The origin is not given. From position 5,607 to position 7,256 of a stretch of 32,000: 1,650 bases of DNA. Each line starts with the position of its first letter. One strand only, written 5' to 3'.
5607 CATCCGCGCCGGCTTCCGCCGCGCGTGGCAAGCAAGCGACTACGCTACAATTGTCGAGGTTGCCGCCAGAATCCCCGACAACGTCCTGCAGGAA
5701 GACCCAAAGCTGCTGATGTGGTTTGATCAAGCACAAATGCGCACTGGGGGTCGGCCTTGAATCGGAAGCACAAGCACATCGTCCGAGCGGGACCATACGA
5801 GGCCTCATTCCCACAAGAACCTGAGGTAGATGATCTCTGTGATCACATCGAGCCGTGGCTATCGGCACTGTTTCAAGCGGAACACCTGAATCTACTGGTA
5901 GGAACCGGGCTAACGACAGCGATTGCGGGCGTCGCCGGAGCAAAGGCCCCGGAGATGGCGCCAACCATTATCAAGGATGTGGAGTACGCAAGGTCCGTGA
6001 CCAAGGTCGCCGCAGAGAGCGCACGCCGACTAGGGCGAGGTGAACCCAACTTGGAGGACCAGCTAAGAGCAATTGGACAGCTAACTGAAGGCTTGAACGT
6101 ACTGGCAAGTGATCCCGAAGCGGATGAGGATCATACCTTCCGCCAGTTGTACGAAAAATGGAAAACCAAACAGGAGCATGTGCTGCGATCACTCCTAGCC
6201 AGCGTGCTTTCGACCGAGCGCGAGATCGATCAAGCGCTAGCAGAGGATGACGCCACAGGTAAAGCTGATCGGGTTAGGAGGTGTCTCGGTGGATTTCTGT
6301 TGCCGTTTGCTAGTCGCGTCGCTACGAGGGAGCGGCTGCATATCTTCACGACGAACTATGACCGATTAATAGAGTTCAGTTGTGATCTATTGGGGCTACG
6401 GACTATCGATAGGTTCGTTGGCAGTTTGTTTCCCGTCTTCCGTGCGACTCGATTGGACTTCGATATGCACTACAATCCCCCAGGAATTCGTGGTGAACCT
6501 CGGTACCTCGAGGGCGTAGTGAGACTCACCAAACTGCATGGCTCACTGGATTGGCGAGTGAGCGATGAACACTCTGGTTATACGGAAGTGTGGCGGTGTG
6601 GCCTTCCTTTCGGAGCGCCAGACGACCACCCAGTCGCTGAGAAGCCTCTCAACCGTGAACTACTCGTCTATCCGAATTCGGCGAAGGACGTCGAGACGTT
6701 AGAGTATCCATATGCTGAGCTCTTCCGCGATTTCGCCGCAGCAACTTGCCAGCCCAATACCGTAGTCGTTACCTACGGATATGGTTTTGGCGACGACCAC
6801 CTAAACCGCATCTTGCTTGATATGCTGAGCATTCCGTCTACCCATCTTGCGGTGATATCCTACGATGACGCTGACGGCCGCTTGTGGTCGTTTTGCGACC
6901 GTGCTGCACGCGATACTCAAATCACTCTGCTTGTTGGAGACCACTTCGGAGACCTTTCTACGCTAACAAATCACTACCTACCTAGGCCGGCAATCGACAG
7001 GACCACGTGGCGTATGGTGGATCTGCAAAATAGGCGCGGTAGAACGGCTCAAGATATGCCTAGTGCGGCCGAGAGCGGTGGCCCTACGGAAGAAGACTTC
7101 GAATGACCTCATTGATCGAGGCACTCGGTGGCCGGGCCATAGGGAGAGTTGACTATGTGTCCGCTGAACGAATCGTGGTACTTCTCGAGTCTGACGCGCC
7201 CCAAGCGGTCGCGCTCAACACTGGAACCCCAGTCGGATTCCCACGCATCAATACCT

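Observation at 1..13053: BREX type-3-like operon with a SIR2-HerA pair sitting in the helicase (brxHII) slot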

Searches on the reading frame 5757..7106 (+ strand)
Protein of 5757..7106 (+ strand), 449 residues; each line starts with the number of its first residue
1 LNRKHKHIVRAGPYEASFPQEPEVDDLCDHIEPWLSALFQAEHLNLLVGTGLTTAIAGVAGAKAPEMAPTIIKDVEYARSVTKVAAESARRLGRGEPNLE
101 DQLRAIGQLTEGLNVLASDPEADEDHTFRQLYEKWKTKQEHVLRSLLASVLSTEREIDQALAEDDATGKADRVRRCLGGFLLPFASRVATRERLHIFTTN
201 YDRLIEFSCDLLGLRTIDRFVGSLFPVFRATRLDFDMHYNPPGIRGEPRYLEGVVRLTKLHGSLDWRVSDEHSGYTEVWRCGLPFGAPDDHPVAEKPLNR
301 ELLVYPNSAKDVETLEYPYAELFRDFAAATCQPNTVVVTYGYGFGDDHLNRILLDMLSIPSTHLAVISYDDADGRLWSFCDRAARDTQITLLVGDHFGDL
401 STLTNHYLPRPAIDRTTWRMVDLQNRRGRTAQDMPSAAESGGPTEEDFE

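Call 5: search_protein_families(library=pfam, proteins=[window:5757-7106:+], max_evalue=0.01)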
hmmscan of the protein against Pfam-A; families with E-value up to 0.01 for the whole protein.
window:5757-7106:+ (449 aa): 1 family
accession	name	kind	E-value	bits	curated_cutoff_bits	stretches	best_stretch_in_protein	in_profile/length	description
PF13289.12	SIR2_2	-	1.1e-07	32.5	24.5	1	195-371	2-124/141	SIR2-like domain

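Call 6: search_protein_families(library=padloc, proteins=[window:5757-7106:+], max_evalue=0.01)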
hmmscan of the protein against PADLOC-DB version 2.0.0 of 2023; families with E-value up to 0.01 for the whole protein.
window:5757-7106:+ (449 aa): 25 families
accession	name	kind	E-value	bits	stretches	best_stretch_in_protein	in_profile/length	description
PDLC04079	SIR2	-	2.9e-165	548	1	24-436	32-422/430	-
PDLC04084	SIR2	-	8.8e-43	145.1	1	15-397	14-369/414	-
PDLC02186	SIR2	-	2.3e-35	120.4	1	31-371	17-337/412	-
PDLC04076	SIR2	-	5.2e-32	109.5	1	31-403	17-373/406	-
PDLC04090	SIR2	-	4.5e-28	96.6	1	24-407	25-385/426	-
PDLC04093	SIR2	-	2.9e-26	90.4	1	181-375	139-311/395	-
PDLC04085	SIR2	-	1.7e-25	87.8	1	161-368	168-380/463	-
PDLC04081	SIR2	-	3.7e-22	77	1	193-355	137-283/345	-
PDLC04075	SIR2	-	2.4e-21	74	1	180-358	174-336/414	-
PDLC04088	SIR2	-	1.3e-19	68.6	1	190-372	170-329/390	-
PDLC04087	SIR2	-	3.6e-19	66.8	1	189-370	128-287/343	-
PDLC04082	SIR2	-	8.6e-17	59.1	1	190-355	125-273/345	-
PDLC04094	SIR2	-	1.6e-15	55.2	1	190-369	146-296/399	-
PDLC04080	SIR2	-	3.2e-15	54.1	1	193-373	125-306/347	-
PDLC04074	SIR2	-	1.7e-13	48.4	1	193-271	142-212/357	-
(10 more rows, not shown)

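Call 21: find_related_loci(query=window:5757-7106:+, collection=metagenome_contigs, flank=10000)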
Query window:5757-7106:+ (449 aa) in metagenome_contigs; peptide patterns used: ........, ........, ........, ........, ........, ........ (x = any residue, [..] = any of these).
600 stretches matched a pattern (row limit reached: there are more); 502 encode a relative of the query (tblastn E <= 1e-3); the best 80 are kept; 80 distinct loci.
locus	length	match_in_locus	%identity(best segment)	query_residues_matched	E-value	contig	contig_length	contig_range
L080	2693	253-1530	62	6-427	0e+0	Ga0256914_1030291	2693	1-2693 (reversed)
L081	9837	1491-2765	63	6-427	4e-174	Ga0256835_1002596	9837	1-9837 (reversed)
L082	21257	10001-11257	63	7-421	2e-172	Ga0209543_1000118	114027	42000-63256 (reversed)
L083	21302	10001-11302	63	7-436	4e-176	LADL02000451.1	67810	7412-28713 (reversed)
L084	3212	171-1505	59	7-441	8e-177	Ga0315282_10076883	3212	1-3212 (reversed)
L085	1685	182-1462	61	7-429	0e+0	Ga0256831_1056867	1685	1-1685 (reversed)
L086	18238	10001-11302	60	7-436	1e-165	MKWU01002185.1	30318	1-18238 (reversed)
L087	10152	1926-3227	60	7-436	1e-165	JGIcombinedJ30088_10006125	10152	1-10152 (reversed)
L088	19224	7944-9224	58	7-429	1e-164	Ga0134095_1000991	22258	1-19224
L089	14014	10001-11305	61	4-433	4e-163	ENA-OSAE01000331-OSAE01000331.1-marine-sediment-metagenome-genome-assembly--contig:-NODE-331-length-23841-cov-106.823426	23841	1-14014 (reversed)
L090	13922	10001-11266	61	5-427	2e-161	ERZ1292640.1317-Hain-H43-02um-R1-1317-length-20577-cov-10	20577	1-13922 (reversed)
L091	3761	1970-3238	60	7-427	5e-167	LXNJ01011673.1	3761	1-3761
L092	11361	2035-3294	61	7-427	5e-160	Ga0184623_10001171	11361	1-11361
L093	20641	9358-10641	56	6-432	1e-159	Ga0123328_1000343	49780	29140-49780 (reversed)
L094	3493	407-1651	61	7-427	1e-166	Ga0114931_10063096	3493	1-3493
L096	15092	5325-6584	61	7-427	2e-159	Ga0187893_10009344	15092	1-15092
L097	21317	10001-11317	57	6-427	3e-156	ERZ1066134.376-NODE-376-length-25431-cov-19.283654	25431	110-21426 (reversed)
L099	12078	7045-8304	61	7-427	2e-155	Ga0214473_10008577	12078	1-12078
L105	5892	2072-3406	56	2-443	2e-152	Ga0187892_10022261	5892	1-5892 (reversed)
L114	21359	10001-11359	51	8-442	9e-139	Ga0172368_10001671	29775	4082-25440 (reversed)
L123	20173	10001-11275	52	6-428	1e-136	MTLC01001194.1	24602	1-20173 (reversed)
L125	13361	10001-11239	53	1-427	2e-136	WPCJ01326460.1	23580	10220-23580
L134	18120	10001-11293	50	5-447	2e-135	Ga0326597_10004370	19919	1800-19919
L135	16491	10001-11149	56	31-437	3e-135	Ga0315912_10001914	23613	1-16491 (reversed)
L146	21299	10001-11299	49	7-447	8e-134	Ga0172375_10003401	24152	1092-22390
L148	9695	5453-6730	51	7-428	5e-134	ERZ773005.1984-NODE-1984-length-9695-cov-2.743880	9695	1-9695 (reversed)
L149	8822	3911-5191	50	6-428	1e-133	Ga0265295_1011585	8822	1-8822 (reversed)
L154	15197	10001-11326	49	6-443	3e-133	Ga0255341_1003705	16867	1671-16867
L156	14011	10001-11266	50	7-428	4e-133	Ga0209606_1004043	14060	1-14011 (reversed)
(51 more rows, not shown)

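Call 36: search_protein_families(library=padloc, proteins=[L097:5901-9938:+, L097:13256-16777:+, L097:16813-19158:+, L093:3706-9252:+, L093:13316-17176:+, L086:4480-8556:-, L083:8041-9609:-, L089:7751-8653:+, L090:8501-9421:+], max_evalue=1e-8)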
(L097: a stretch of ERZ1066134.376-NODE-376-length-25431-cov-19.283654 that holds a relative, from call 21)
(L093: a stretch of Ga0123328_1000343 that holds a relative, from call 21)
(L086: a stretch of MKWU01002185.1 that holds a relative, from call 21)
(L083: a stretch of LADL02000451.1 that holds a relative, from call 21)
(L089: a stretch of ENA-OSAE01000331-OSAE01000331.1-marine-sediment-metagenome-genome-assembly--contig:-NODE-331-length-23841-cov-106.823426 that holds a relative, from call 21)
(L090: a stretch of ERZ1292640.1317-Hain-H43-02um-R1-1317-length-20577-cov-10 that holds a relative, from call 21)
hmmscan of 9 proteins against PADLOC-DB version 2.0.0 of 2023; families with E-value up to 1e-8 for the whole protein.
L097:5901-9938:+ (1345 aa): 15 families
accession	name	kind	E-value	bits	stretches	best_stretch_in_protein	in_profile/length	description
PDLC03620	REase_MTase_IIG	-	5.1e-275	913.6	1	62-1343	55-1374/1378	Type IIG restriction enzyme-methyltransferase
PDLC02643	DrmMI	-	4.4e-67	224.9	2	531-856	534-879/1347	DrmMI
PDLC02638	DrmMI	-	7.3e-51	171.3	2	533-858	535-884/935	DrmMI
PDLC03613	REase_MTase_IIG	-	5.8e-46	154.7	1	344-999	254-901/1250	Type IIG restriction enzyme-methyltransferase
PDLC02644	DrmMI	-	2.8e-34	116.2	1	532-721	45-235/988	DrmMI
PDLC03622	REase_MTase_IIG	-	7.2e-33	111.1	2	533-723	443-651/1524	Type IIG restriction enzyme-methyltransferase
PDLC03618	REase_MTase_IIG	-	7.5e-32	107.6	1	533-862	530-882/1429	Type IIG restriction enzyme-methyltransferase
PDLC02639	DrmMI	-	1.3e-30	104.3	1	529-718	228-390/803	DrmMI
PDLC02645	DrmMI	-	9.7e-25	84.9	1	533-730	530-728/772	DrmMI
PDLC02646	DrmMI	-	1.2e-19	68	1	649-720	31-103/792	DrmMI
PDLC03614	REase_MTase_IIG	-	1.8e-17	60.2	0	533-715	509-681/1584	Type IIG restriction enzyme-methyltransferase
PDLC03629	REase_MTase_IIG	-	1.9e-15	53.8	1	546-719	375-540/1182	Type IIG restriction enzyme-methyltransferase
PDLC03611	REase_MTase_IIG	-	1.9e-15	53.4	0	812-972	901-1063/1532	Type IIG restriction enzyme-methyltransferase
PDLC03604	REase_MTase_IIG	-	3.8e-12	43.1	0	535-714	340-503/1011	Type IIG restriction enzyme-methyltransferase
PDLC03609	REase_MTase_IIG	-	1.2e-09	34.6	0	665-713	484-532/1066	Type IIG restriction enzyme-methyltransferase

L097:13256-16777:+ (1173 aa): 28 families (the best 25 are shown)
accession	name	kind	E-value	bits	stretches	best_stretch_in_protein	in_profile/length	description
PDLC01075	C3a139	-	3.2e-55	185.9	2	206-508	90-388/948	HKD+Snf2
PDLC02621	DrmD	-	7.2e-44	148.3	2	615-912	392-669/1040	DrmD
PDLC02623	DrmD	-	1.1e-35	120.8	1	829-890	581-642/1040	DrmD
PDLC02619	DrmD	-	2.1e-30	103.6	1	625-878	300-540/872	DrmD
PDLC00659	HmaA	-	4.4e-27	92.3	1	664-874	436-613/1176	SNF2 helicase / DEAD-box helicase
PDLC02193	PLD_Helicase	-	1.9e-26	90.5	2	688-878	633-804/905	-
PDLC02572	DrmA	-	1.4e-25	87.5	1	620-890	394-639/1043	DrmA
PDLC02843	DpdE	-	8.5e-24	81.5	2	352-486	179-311/1091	DpdE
PDLC02500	BrxHI|BrxHII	-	1.6e-22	77.9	1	828-887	530-589/933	BrxHI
PDLC02840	DpdE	-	6.2e-22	75.7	2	341-478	168-308/1091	DpdE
PDLC02633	DrmD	-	2.5e-21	73.4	1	603-888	386-646/839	DrmD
PDLC02632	DrmD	-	2.7e-21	73.7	1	622-885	399-638/662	DrmD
PDLC04556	PDC-M27C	-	6.6e-19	65.7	0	829-871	757-800/892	-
PDLC02504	BrxHI|BrxHII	-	1.3e-18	64.4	1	830-913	539-627/971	BrxHII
PDLC03830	ZacC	-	8.1e-18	62.4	0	830-881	857-902/1019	-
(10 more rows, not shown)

L097:16813-19158:+ (781 aa): 0 families

L093:3706-9252:+ (1848 aa): 19 families
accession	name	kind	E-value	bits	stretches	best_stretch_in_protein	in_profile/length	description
PDLC03622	REase_MTase_IIG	-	0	1350.1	2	166-1348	2-1135/1524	Type IIG restriction enzyme-methyltransferase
PDLC02643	DrmMI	-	6.3e-122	406.6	2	634-1053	529-879/1347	DrmMI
PDLC02638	DrmMI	-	8.8e-93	310.1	3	141-516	133-482/935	DrmMI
PDLC02645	DrmMI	-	6.5e-59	197.9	3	159-474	150-434/772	DrmMI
PDLC03618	REase_MTase_IIG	-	2.4e-56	188.8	3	160-475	151-435/1429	Type IIG restriction enzyme-methyltransferase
PDLC03613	REase_MTase_IIG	-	2.5e-38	129.4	2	812-873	560-621/1250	Type IIG restriction enzyme-methyltransferase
PDLC02644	DrmMI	-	4.8e-37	125.4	2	813-866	175-228/988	DrmMI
PDLC02639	DrmMI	-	6.3e-34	115.3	2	807-867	329-387/803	DrmMI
PDLC02642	DrmMI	-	7.1e-30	102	1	174-522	160-486/594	DrmMI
PDLC03620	REase_MTase_IIG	-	4.5e-28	95.4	1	805-867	662-726/1378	Type IIG restriction enzyme-methyltransferase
PDLC02646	DrmMI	-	8.9e-26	88.2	1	814-867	45-98/792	DrmMI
PDLC03611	REase_MTase_IIG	-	2e-23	79.9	0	814-868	601-655/1532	Type IIG restriction enzyme-methyltransferase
PDLC03614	REase_MTase_IIG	-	1.9e-20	70.2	1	817-873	631-687/1584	Type IIG restriction enzyme-methyltransferase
PDLC02640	DrmMI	-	6.3e-19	65.1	1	237-476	220-439/1015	DrmMI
PDLC03629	REase_MTase_IIG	-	2e-16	57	0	816-870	485-540/1182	Type IIG restriction enzyme-methyltransferase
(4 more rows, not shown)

L093:13316-17176:+ (1286 aa): 10 families
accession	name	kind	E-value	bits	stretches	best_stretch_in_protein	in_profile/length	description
PDLC05065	PDC-S68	-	0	1410.3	1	58-1282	5-1219/1221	-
PDLC05066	PDC-S68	-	2.8e-170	566.8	1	59-1265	3-1187/1202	-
PDLC05064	PDC-S68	-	2e-155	517.4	1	58-1283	70-1253/1273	-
PDLC01734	typeIV_RecD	-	3.2e-45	152.6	2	681-831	342-488/763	RecD_0_IVD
PDLC01148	RecD_like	-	5.5e-34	115.5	2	675-829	310-455/719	RecD/Tra ATPase fused to N-terminal HHH domain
PDLC05035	PDC-S53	-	1e-21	74.8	2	1070-1119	814-864/900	-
PDLC04475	PDC-M16A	-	7.2e-19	65.8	0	1074-1120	435-484/721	-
PDLC04476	PDC-M16A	-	1.3e-18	64.7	0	1075-1119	424-471/691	-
PDLC04472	PDC-M16A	-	3e-17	60.2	1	1074-1120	649-698/930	-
PDLC04474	PDC-M16A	-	2.8e-09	34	0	1072-1120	647-701/917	-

L086:4480-8556:- (1358 aa): 17 families
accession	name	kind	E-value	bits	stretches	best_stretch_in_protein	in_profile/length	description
PDLC02643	DrmMI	-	2.5e-84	282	2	449-811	550-879/1347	DrmMI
PDLC03613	REase_MTase_IIG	-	2.4e-62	209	1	55-1325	57-1238/1250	Type IIG restriction enzyme-methyltransferase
PDLC02638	DrmMI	-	5.5e-62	208.1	2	450-812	550-883/935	DrmMI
PDLC03622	REase_MTase_IIG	-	4.7e-47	158.1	2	401-646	411-646/1524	Type IIG restriction enzyme-methyltransferase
PDLC02645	DrmMI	-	6.4e-45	151.6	2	450-650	545-719/772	DrmMI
PDLC03620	REase_MTase_IIG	-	5.3e-44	148.2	1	253-650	320-732/1378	Type IIG restriction enzyme-methyltransferase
PDLC03618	REase_MTase_IIG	-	5.5e-42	141.2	2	450-649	545-718/1429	Type IIG restriction enzyme-methyltransferase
PDLC02644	DrmMI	-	3.8e-39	132.3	1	437-650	49-235/988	DrmMI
PDLC03614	REase_MTase_IIG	-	1.7e-33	113.4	2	287-431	306-456/1584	Type IIG restriction enzyme-methyltransferase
PDLC02639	DrmMI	-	5.7e-28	95.6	1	591-644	334-387/803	DrmMI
PDLC03629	REase_MTase_IIG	-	2e-25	86.9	1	415-644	340-536/1182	Type IIG restriction enzyme-methyltransferase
PDLC03611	REase_MTase_IIG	-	1.7e-24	83.4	1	505-644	542-654/1532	Type IIG restriction enzyme-methyltransferase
PDLC03609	REase_MTase_IIG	-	3.7e-23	79.3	1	294-536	230-457/1066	Type IIG restriction enzyme-methyltransferase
PDLC03604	REase_MTase_IIG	-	3.3e-20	69.7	0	510-620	384-471/1011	Type IIG restriction enzyme-methyltransferase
PDLC02646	DrmMI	-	5.5e-19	65.8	1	590-647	44-101/792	DrmMI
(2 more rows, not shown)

L083:8041-9609:- (522 aa): 0 families

L089:7751-8653:+ (300 aa): 0 families

L090:8501-9421:+ (306 aa): 1 family
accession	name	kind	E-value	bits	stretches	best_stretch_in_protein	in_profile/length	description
PDLC01078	C3a156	-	5e-25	86.6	1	23-191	17-171/268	oxidoreductase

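Call 54: search_solved_structures(query=window:5757-7106:+, max_evalue=0.001, show_alignments=1)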
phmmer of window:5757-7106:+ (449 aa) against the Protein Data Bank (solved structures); distinct sequences matched with E-value up to 0.001: 3.
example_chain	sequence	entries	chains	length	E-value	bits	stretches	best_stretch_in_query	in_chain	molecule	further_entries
8j4u_A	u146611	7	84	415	1.8e-20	76.1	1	185-370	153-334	SIR2-like domain-containing protein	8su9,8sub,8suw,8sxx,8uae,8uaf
8yhx_G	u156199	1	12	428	8.6e-13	50.8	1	184-366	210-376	SIR2 family protein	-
8w9l_A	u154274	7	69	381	3e-09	39.1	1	189-395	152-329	SIR2-like domain-containing protein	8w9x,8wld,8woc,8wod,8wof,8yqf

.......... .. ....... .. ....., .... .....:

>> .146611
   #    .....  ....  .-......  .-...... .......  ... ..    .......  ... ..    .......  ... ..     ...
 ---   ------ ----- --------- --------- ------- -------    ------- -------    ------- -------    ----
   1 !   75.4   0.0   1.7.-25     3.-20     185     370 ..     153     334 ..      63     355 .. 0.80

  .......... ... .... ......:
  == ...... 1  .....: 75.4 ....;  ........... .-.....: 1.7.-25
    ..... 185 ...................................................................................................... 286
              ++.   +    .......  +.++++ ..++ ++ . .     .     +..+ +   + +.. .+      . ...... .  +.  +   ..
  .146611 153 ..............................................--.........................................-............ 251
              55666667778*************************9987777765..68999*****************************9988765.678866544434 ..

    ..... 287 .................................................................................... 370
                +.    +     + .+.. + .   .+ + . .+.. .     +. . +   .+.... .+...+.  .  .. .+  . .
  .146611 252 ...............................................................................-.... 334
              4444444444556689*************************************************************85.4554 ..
